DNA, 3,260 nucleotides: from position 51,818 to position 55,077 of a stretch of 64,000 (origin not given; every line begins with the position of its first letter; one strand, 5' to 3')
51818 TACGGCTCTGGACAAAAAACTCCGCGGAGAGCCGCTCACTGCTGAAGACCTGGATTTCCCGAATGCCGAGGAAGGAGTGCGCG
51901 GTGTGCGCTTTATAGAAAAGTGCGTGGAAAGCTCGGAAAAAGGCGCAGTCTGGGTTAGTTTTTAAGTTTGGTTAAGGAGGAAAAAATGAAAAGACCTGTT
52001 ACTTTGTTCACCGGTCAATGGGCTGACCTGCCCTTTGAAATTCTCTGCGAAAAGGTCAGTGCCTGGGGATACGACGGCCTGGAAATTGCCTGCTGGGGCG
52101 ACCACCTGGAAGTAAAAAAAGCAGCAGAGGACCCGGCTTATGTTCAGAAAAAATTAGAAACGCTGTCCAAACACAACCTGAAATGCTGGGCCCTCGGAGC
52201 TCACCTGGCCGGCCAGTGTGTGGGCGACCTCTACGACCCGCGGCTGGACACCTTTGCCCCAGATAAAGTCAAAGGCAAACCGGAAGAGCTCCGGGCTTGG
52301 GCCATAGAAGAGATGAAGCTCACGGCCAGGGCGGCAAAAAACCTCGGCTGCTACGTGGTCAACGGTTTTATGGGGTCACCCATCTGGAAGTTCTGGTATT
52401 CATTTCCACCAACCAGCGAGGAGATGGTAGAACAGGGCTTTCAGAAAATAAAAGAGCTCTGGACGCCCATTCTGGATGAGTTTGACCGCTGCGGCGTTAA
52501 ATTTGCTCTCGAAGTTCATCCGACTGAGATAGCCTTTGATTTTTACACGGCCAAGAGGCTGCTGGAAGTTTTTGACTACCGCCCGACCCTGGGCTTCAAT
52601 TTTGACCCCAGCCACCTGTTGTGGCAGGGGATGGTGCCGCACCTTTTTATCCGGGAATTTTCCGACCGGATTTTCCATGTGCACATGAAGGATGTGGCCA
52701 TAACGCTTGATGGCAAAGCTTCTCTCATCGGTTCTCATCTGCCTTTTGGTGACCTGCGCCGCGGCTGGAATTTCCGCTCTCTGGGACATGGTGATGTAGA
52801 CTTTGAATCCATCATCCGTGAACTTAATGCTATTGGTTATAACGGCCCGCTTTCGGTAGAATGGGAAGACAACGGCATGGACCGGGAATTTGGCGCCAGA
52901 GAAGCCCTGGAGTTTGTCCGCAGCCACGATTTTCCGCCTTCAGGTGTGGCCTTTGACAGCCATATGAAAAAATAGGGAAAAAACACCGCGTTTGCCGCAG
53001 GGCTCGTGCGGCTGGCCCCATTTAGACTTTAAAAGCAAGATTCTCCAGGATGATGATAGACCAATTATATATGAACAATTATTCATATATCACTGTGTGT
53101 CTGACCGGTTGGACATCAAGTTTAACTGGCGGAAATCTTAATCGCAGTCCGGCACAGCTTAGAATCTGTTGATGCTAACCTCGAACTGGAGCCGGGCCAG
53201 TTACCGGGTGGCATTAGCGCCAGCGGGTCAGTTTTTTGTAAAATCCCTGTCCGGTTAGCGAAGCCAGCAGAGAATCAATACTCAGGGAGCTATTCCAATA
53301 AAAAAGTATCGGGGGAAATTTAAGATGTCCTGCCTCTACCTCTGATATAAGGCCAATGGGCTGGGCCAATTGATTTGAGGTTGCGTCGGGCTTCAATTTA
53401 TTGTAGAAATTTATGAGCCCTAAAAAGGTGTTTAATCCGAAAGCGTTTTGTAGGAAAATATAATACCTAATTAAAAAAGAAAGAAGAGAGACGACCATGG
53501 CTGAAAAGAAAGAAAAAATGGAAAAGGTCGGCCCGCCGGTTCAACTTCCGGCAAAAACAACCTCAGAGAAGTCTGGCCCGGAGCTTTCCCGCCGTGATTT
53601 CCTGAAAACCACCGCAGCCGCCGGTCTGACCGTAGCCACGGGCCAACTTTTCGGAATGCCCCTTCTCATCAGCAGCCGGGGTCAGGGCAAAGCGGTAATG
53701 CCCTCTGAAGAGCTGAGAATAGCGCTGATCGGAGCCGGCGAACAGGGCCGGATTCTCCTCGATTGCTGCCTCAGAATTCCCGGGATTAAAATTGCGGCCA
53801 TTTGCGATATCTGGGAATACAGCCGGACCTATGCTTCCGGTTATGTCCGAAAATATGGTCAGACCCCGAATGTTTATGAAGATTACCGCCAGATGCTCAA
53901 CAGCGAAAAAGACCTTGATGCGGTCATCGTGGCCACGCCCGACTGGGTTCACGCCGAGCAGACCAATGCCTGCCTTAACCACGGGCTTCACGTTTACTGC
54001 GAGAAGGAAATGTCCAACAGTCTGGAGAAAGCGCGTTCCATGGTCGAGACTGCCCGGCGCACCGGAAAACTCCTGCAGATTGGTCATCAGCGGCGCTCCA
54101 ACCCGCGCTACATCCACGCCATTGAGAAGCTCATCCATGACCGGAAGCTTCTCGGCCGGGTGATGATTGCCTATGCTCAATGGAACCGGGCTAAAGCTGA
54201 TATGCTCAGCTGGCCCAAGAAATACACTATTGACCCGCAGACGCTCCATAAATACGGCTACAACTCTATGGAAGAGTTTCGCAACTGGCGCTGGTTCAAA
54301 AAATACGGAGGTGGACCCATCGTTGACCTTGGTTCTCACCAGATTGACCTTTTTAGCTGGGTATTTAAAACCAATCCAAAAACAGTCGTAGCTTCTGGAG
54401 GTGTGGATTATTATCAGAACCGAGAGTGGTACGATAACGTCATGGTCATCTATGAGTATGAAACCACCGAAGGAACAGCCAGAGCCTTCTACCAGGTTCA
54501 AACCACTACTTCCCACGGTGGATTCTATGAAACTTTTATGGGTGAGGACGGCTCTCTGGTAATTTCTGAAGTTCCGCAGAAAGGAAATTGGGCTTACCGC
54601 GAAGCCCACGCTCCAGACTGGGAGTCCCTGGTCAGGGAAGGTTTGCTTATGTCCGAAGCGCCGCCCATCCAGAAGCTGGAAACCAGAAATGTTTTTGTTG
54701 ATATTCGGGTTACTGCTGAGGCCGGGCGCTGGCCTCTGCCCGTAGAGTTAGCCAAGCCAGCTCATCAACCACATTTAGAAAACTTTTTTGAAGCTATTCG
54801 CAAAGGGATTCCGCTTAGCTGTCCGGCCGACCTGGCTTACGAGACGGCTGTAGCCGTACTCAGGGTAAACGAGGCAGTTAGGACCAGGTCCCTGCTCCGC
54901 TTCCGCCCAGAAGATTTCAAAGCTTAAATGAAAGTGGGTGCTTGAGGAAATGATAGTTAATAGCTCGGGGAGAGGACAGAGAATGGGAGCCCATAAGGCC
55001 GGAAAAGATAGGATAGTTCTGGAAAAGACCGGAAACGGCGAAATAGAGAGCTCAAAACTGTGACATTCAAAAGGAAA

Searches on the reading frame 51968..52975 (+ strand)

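Call 71: search_protein_families(library=pfam, proteins=[window:51968-52975:+], max_evalue=0.00001)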
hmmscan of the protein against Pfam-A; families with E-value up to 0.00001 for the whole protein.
window:51968-52975:+ (335 aa): 1 family
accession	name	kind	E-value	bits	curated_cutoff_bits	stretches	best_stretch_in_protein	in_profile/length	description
PF01261.30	AP_endonuc_2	-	4.6e-43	148.2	31.1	1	28-319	2-248/249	Xylose isomerase-like TIM barrel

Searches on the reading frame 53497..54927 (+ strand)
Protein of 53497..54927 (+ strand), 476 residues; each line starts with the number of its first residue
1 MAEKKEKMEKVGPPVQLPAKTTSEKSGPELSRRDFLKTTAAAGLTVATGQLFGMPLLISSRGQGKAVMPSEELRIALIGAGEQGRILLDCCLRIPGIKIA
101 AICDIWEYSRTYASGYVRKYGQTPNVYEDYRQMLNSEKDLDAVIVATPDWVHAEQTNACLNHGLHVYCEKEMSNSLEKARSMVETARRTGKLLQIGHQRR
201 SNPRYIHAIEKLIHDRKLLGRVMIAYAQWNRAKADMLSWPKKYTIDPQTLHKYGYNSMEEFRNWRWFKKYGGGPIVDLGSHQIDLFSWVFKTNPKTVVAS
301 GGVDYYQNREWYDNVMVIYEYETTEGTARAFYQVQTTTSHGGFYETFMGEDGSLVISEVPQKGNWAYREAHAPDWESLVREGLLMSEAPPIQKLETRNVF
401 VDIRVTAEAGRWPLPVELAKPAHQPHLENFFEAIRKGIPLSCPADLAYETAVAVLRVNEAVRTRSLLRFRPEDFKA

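Call 71: search_protein_families(library=pfam, proteins=[window:53497-54927:+], max_evalue=0.00001)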
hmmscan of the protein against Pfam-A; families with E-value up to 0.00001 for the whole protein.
window:53497-54927:+ (476 aa): 4 families
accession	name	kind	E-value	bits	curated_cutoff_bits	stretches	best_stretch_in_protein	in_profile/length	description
PF01408.29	GFO_IDH_MocA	-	3.1e-18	67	24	1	73-197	1-120/120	Oxidoreductase family, NAD-binding Rossmann fold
PF22725.1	GFO_IDH_MocA_C3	-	1.2e-13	51.6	27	1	254-354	24-123/124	GFO/IDH/MocA C-terminal domain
PF02894.22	GFO_IDH_MocA_C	-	5.7e-12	46.3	22.9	1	256-452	24-201/218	Oxidoreductase family, C-terminal alpha/beta domain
PF10518.14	TAT_signal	-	1.6e-06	28.2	22.7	1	29-49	1-21/21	TAT (twin-arginine translocation) pathway signal sequence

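Call 91: search_protein_families(library=ncbifam, proteins=[window:53497-54927:+], max_evalue=0.001)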
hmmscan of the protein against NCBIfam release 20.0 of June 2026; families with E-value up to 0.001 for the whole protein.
window:53497-54927:+ (476 aa): 10 families
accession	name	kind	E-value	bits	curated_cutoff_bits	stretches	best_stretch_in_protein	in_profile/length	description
NF058561.1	BT_2158_fam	equivalog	5.2e-28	97.9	750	1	31-291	1-256/487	glycoside 3-dehydrogenase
TIGR04380.1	myo_inos_iolG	equivalog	9e-24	83.9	355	1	73-217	2-141/330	inositol 2-dehydrogenase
NF040723.1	UDP-GlcNAcDh_Arch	equivalog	1.3e-22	80.7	450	1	73-224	1-143/302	UDP-N-acetylglucosamine 3-dehydrogenase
NF052679.1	InsChiInosDhIolG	equivalog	9.3e-16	57.8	540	1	73-231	3-158/343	bifunctional inositol 2-dehydrogenase/D-chiro-inositol 1-dehydrogenase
NF041392.1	XylDh_Gfo6_Halo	equivalog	6.1e-13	48.3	350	1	71-254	15-194/350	D-xylose 1-dehydrogenase Gfo6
NF052479.1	LevoglcsnDh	equivalog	3.6e-11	42.4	650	1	102-223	38-155/386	levoglucosan dehydrogenase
NF008607.0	PRK11579.1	subfamily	7.8e-11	41.6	330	1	116-233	42-156/346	oxidoreductase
NF058563.1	BT_2159_fam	equivalog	1.2e-08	34.4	650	1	74-217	2-139/350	disaccharide 3-dehydrogenase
TIGR01409.1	TAT_signal_seq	domain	2e-06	27.9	16.7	1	30-50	1-21/29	twin-arginine translocation signal domain-containing protein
NF007574.0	PRK10206.1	equivalog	0.00012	21.3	352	1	129-218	56-143/345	oxidoreductase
